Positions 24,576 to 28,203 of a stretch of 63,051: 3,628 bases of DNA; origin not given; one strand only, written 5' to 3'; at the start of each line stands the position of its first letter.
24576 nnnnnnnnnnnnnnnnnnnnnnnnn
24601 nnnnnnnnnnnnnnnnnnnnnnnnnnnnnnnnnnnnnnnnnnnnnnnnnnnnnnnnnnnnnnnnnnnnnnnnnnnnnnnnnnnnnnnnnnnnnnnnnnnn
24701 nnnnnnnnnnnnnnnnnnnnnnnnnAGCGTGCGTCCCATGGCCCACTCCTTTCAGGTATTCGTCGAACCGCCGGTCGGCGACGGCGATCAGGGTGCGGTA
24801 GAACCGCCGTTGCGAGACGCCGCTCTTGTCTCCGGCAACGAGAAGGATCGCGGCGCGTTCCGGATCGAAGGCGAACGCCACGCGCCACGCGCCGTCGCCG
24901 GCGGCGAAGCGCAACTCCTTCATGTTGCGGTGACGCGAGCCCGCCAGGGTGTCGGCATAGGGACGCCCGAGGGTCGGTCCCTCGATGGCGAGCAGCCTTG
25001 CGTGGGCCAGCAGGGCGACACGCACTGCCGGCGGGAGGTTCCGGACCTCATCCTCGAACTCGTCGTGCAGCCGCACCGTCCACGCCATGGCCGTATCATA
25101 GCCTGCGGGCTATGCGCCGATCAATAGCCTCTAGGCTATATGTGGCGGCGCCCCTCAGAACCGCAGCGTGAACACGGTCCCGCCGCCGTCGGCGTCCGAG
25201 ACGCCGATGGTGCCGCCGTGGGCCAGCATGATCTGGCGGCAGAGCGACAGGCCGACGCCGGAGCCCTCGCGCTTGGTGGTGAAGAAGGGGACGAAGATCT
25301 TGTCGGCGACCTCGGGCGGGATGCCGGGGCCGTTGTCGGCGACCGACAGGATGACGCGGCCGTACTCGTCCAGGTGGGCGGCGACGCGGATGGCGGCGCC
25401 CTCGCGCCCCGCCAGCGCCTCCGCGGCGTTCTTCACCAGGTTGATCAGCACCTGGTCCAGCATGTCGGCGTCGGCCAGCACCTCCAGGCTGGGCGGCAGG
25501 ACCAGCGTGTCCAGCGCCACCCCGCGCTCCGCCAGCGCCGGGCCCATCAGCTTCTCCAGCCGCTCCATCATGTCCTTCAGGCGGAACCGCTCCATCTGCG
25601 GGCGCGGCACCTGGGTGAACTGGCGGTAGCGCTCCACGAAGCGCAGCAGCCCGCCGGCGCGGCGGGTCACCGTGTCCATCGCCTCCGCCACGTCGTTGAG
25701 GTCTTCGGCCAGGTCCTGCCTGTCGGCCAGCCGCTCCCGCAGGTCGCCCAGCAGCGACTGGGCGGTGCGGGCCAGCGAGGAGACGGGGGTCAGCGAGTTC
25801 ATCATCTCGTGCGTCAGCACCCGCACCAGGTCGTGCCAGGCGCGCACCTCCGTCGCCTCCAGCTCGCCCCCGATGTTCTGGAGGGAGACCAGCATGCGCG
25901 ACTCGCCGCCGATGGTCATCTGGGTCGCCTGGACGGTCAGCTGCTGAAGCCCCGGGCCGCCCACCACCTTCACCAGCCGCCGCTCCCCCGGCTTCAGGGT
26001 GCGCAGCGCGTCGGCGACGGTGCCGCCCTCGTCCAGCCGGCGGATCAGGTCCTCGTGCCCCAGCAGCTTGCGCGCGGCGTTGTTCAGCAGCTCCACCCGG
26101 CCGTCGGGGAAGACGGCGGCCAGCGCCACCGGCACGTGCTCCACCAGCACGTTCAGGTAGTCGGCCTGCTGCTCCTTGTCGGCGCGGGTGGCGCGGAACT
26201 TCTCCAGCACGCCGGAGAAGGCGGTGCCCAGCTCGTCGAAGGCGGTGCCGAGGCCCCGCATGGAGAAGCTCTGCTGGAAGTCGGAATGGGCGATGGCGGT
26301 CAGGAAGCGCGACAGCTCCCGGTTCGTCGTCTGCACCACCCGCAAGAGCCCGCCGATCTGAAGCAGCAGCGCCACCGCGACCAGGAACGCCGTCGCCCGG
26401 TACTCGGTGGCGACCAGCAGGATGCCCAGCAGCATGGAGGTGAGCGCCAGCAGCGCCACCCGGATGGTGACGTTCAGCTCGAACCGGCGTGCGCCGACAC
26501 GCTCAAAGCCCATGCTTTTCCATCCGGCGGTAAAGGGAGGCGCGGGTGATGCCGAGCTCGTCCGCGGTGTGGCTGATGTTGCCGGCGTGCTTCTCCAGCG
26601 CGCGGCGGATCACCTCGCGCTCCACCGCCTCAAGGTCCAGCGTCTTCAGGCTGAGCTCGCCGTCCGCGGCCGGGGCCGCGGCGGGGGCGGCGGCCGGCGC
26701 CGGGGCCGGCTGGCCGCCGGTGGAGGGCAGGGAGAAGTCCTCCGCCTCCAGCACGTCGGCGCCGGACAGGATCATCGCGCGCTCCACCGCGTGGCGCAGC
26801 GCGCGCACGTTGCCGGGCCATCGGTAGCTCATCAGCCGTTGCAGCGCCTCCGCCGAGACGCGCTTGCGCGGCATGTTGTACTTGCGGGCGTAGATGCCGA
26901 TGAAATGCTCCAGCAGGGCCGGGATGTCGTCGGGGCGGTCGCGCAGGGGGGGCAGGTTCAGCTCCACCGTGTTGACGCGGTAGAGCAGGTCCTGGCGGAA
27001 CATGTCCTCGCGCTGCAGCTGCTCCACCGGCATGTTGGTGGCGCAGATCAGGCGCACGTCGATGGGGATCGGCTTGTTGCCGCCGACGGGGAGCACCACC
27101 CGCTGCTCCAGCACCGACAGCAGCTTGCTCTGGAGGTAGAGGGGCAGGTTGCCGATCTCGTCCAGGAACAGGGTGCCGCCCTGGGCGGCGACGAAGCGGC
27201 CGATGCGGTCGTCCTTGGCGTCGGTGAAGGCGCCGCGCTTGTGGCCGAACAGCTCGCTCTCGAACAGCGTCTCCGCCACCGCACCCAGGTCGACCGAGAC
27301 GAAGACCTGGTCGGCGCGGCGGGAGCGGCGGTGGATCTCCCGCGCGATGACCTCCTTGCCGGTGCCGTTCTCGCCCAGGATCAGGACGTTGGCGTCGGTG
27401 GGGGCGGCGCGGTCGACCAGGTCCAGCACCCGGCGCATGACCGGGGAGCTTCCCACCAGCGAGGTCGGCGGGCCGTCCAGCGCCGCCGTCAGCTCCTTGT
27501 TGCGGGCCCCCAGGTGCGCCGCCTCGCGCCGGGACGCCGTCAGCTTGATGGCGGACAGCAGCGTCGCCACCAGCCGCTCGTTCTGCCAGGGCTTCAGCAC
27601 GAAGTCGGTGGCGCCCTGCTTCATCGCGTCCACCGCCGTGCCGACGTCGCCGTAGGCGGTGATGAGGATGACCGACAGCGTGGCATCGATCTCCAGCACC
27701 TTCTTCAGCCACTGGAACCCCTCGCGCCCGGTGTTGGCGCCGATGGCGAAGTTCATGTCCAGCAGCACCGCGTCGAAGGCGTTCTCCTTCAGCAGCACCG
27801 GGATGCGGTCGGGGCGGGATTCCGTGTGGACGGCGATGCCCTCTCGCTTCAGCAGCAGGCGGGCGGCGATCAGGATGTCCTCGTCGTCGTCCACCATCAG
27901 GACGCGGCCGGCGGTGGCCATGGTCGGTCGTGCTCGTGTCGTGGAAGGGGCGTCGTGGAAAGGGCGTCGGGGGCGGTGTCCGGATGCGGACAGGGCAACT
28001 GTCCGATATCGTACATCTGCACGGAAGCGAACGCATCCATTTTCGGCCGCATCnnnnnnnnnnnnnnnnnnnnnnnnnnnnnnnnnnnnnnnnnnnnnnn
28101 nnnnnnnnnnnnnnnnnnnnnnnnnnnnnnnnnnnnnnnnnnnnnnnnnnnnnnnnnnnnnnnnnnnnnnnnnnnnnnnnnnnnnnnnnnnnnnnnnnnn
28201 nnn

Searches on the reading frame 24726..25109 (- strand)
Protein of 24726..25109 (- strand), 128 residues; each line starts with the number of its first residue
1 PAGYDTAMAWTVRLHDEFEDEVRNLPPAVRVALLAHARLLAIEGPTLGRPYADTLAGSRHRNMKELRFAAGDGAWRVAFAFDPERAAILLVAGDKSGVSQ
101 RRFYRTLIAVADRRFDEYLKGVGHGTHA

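Call 67: search_protein_families(library=pfam, proteins=[window:24726-25109:-], max_evalue=0.0001)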
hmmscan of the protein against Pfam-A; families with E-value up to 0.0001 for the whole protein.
window:24726-25109:- (128 aa): 1 family
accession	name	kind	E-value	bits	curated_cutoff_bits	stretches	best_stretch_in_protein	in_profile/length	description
PF05973.20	Gp49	-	9.1e-20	71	23.9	1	20-115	1-89/90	Phage derived protein Gp49-like (DUF891)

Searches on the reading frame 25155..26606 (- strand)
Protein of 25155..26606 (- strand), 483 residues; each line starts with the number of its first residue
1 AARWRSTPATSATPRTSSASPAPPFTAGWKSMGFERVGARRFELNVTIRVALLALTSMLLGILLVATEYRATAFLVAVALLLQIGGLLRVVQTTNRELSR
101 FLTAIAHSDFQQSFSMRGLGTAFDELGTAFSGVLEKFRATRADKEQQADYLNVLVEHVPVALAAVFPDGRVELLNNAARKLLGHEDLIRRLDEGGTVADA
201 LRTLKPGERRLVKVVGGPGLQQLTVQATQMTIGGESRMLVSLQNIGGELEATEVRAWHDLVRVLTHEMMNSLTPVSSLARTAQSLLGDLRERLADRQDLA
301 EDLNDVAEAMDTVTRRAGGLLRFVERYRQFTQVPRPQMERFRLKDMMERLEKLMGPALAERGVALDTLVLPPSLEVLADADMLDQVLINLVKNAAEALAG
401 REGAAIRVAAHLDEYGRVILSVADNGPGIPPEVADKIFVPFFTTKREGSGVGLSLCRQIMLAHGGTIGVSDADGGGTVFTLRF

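Call 7: search_protein_families(library=pfam, proteins=[window:25155-26606:-])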
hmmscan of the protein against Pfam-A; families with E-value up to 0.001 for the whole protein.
window:25155-26606:- (483 aa): 2 families
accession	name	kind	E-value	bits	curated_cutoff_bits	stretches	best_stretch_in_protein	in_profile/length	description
PF02518.31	HATPase_c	-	5.8e-26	91.6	26.4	1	379-483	2-107/111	Histidine kinase-, DNA gyrase B-, and HSP90-like ATPase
PF13188.13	PAS_8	-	9.1e-05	22.7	21.8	0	151-193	3-45/65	PAS domain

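Call 36: search_protein_families(library=ncbifam, proteins=[window:25155-26606:-], max_evalue=1e-10)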
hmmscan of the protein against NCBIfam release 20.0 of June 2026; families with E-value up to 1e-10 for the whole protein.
window:25155-26606:- (483 aa): 50 families (the best 25 are shown)
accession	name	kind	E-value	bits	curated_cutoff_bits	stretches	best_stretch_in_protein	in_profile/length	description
NF008468.0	PRK11360.1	equivalog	2e-33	115.6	646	1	306-482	430-605/616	two-component system sensor histidine kinase AtoS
NF007688.0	PRK10364.1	equivalog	2.5e-28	99.1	479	1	317-481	286-447/460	two-component system sensor histidine kinase ZraS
NF052574.1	HisKinEspCMyxo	equivalog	5.3e-27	94.3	1200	1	299-481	446-633/785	serine histidine kinase EspC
NF046044.1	PnpS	equivalog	1.8e-25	89.8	400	1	99-482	6-388/390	two-component system histidine kinase PnpS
NF041777.1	sens_FixL_Rhizob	equivalog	6e-25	87.8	850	1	254-481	259-477/485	sensor protein FixL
NF010411.0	PRK13837.1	equivalog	5.9e-24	84.1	647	1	322-481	501-671/828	two-component system VirA-like sensor kinase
NF008312.0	PRK11100.1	equivalog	1.7e-22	79.9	356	1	258-482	257-471/477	two-component system sensor histidine kinase CreC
NF006800.0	PRK09303.1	equivalog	2.3e-22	79.5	342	1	253-481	147-373/383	histidine kinase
TIGR02916.1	PEP_his_kin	equivalog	5.4e-22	78.1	300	1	307-482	511-677/679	XrtA/PEP-CTERM system histidine kinase PrsK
TIGR02966.1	phoR_proteo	equivalog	1.6e-21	76.7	334.2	1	146-483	3-333/333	phosphate regulon sensor histidine kinase PhoR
NF047496.1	HK_LIC11548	equivalog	2.3e-21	76.2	750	1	247-481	349-585/589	LIC_11548 family sensor histidine kinase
NF053867.1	SprKinKinDBac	equivalog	1.6e-20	73.1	775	1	334-481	345-493/500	sporulation kinase KinD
NF033092.0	HK_WalK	equivalog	2.5e-20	72.6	725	1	359-481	465-590/594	cell wall metabolism sensor histidine kinase WalK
NF038348.1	T2SS_HK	subfamily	4.7e-20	71.5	450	1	378-482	467-570/574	histidine kinase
NF008293.1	PRK11073.1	equivalog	3.1e-19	69.4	240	1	252-480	125-342/349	nitrogen regulation protein NR(II)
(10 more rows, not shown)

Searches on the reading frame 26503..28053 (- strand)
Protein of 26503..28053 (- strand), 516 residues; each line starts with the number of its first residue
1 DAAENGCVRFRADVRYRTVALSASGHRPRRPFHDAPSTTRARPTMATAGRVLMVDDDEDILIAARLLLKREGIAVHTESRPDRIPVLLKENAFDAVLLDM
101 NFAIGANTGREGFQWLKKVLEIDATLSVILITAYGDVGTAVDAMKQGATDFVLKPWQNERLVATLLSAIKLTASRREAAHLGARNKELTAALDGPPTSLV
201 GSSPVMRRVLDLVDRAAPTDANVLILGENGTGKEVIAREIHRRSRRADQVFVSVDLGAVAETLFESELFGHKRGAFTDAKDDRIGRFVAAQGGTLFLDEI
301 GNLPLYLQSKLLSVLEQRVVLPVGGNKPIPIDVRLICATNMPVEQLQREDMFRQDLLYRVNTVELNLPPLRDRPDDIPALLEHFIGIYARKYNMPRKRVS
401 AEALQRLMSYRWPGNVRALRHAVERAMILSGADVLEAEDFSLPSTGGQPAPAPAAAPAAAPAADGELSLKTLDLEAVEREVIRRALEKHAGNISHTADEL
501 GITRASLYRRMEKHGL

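Call 7: search_protein_families(library=pfam, proteins=[window:26503-28053:-])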
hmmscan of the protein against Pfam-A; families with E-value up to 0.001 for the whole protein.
window:26503-28053:- (516 aa): 7 families
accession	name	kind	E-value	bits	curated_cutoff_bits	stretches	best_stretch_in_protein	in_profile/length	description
PF00158.32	Sigma54_activat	-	4.5e-63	212.4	20.2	1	199-365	1-167/168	Sigma-54 interaction domain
PF25601.1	AAA_lid_14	-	1.1e-22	80.1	27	1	371-442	1-72/87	AAA+ ATPase lid domain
PF14532.12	Sigma54_activ_2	-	4.8e-18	66.2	25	1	200-370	1-138/138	Sigma-54 interaction domain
PF00072.30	Response_reg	-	8e-18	65.1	30.2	1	51-165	1-110/111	Response regulator receiver domain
PF02954.25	HTH_8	-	2.2e-15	56.5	22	1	474-513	2-41/42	Bacterial regulatory protein, Fis family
PF07728.20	AAA_5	-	5.9e-08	33.2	22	1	222-343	1-125/139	AAA domain (dynein-related subfamily)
PF13191.12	AAA_16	-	4.7e-05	24.4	32.6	1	199-259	2-63/167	AAA ATPase domain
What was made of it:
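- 26503..27921 (-): Cognate enhancer-binding protein with REC, AAA+ sigma-54 interaction and HTH_8 domains and a GAFTDA loop. Pfam domains (call 7).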

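Call 36: search_protein_families(library=ncbifam, proteins=[window:26506-27921:-], max_evalue=1e-10)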
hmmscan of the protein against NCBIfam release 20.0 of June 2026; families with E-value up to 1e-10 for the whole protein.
window:26506-27921:- (472 aa): 29 families (the best 25 are shown)
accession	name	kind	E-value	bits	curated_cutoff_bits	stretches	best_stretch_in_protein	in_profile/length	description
TIGR02915.1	PEP_resp_reg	equivalog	6.4e-108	361.5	502.6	1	7-472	1-444/445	PEP-CTERM-box response regulator transcription factor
NF008469.0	PRK11361.1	equivalog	2.7e-107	359.3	714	1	1-471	1-455/461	acetoacetate metabolism transcriptional regulator AtoC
TIGR01818.1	ntrC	equivalog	3.3e-100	336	558.6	1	7-468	1-461/463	nitrogen regulation protein NR(I)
NF051870.1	NAssimRespRegNtrX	equivalog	3.1e-95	319.7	600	1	6-471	3-451/452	nitrogen assimilation response regulator NtrX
NF050807.1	TransRegFlbDCaul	equivalog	1.5e-94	317.4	750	1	15-467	12-435/454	sigma-54-dependent transcriptional regulator FlbD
NF007689.0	PRK10365.1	equivalog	3.4e-91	306.2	760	1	7-467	8-439/441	sigma-54-dependent response regulator transcription factor ZraR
NF041552.1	TF_PrdR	equivalog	7.3e-89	298.6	795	1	149-470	263-576/577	sigma-54 dependent transcriptional regulator PrdR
NF003451.0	PRK05022.1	equivalog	8.8e-89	298.5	476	1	97-470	132-508/512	nitric oxide reductase transcriptional regulator NorR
TIGR01817.1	nifA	equivalog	3.7e-86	290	528.85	1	134-434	177-470/534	nif-specific transcriptional activator NifA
TIGR02329.1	propionate_PrpR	equivalog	1.9e-85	287.5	499.2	1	122-468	183-525/526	propionate catabolism operon regulatory protein PrpR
NF011695.0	PRK15115.1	equivalog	5.3e-85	285.8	763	1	4-471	6-437/445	two-component system response regulator GlrR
NF041946.1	LuxO_transreg_Vib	equivalog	1.5e-83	281.2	800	1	9-469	1-459/463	quorum-sensing sigma-54 dependent transcriptional regulator LuxO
NF049963.1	RespRegFlgRCampy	domain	1.4e-82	277.9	750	1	67-399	58-380/429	fla regulon two-component system response regulator FlgR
NF038308.1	RNA_repair_RtcR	equivalog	2.5e-82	277.4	650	1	95-468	125-514/530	RNA repair transcriptional activator RtcR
NF008176.1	PRK10923.1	equivalog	7.2e-81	272.1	620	1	4-471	3-467/469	nitrogen regulation protein NR(I)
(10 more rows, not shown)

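Call 37: search_solved_structures(query=window:26506-27921:-, max_evalue=1e-20)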
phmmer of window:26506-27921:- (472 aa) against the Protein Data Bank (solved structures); distinct sequences matched with E-value up to 1e-20: 36.
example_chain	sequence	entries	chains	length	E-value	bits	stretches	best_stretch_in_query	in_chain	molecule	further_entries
4l4u_A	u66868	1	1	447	2e-78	267.5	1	6-397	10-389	Transcriptional regulator (NtrC family)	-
1ny5_A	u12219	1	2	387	8.1e-77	262.1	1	7-392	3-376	transcriptional regulator (NtrC family)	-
1ojl_A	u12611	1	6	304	2.8e-71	243.9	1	154-467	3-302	TRANSCRIPTIONAL REGULATORY PROTEIN ZRAR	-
9qq6_C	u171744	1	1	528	5.1e-68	233.1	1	132-463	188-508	Nif-specific regulatory protein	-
3dzd_A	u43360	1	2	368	7e-67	229.4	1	6-391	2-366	Transcriptional regulator (NtrC family)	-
5m7n_A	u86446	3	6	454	1.5e-66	228.3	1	4-471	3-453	Nitrogen assimilation regulatory protein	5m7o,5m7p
8p53_C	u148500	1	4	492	1.2e-64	222.1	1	154-472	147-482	Transcriptional regulator FleQ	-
5ep0_A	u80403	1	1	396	6.1e-64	219.7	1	6-394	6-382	Putative repressor protein luxO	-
5exx_A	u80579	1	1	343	1e-63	218.9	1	154-469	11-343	Transcriptional regulator FleQ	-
6jdi_A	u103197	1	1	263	1.5e-62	215.1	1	153-388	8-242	Nitrogen assimilation regulatory protein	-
7ejw_C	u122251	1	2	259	7.1e-62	212.9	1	153-387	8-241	Transcriptional regulator FleQ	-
6j7e_A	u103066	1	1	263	7.5e-62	212.8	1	153-388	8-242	Nitrogen assimilation regulatory protein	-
5exp_A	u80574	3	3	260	7.9e-62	212.7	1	154-387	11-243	Transcriptional regulator FleQ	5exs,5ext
6jdl_A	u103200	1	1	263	2e-61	211.4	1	153-388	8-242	Nitrogen assimilation regulatory protein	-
8pb9_D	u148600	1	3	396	2.1e-61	211.3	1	153-387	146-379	Transcriptional regulator FleQ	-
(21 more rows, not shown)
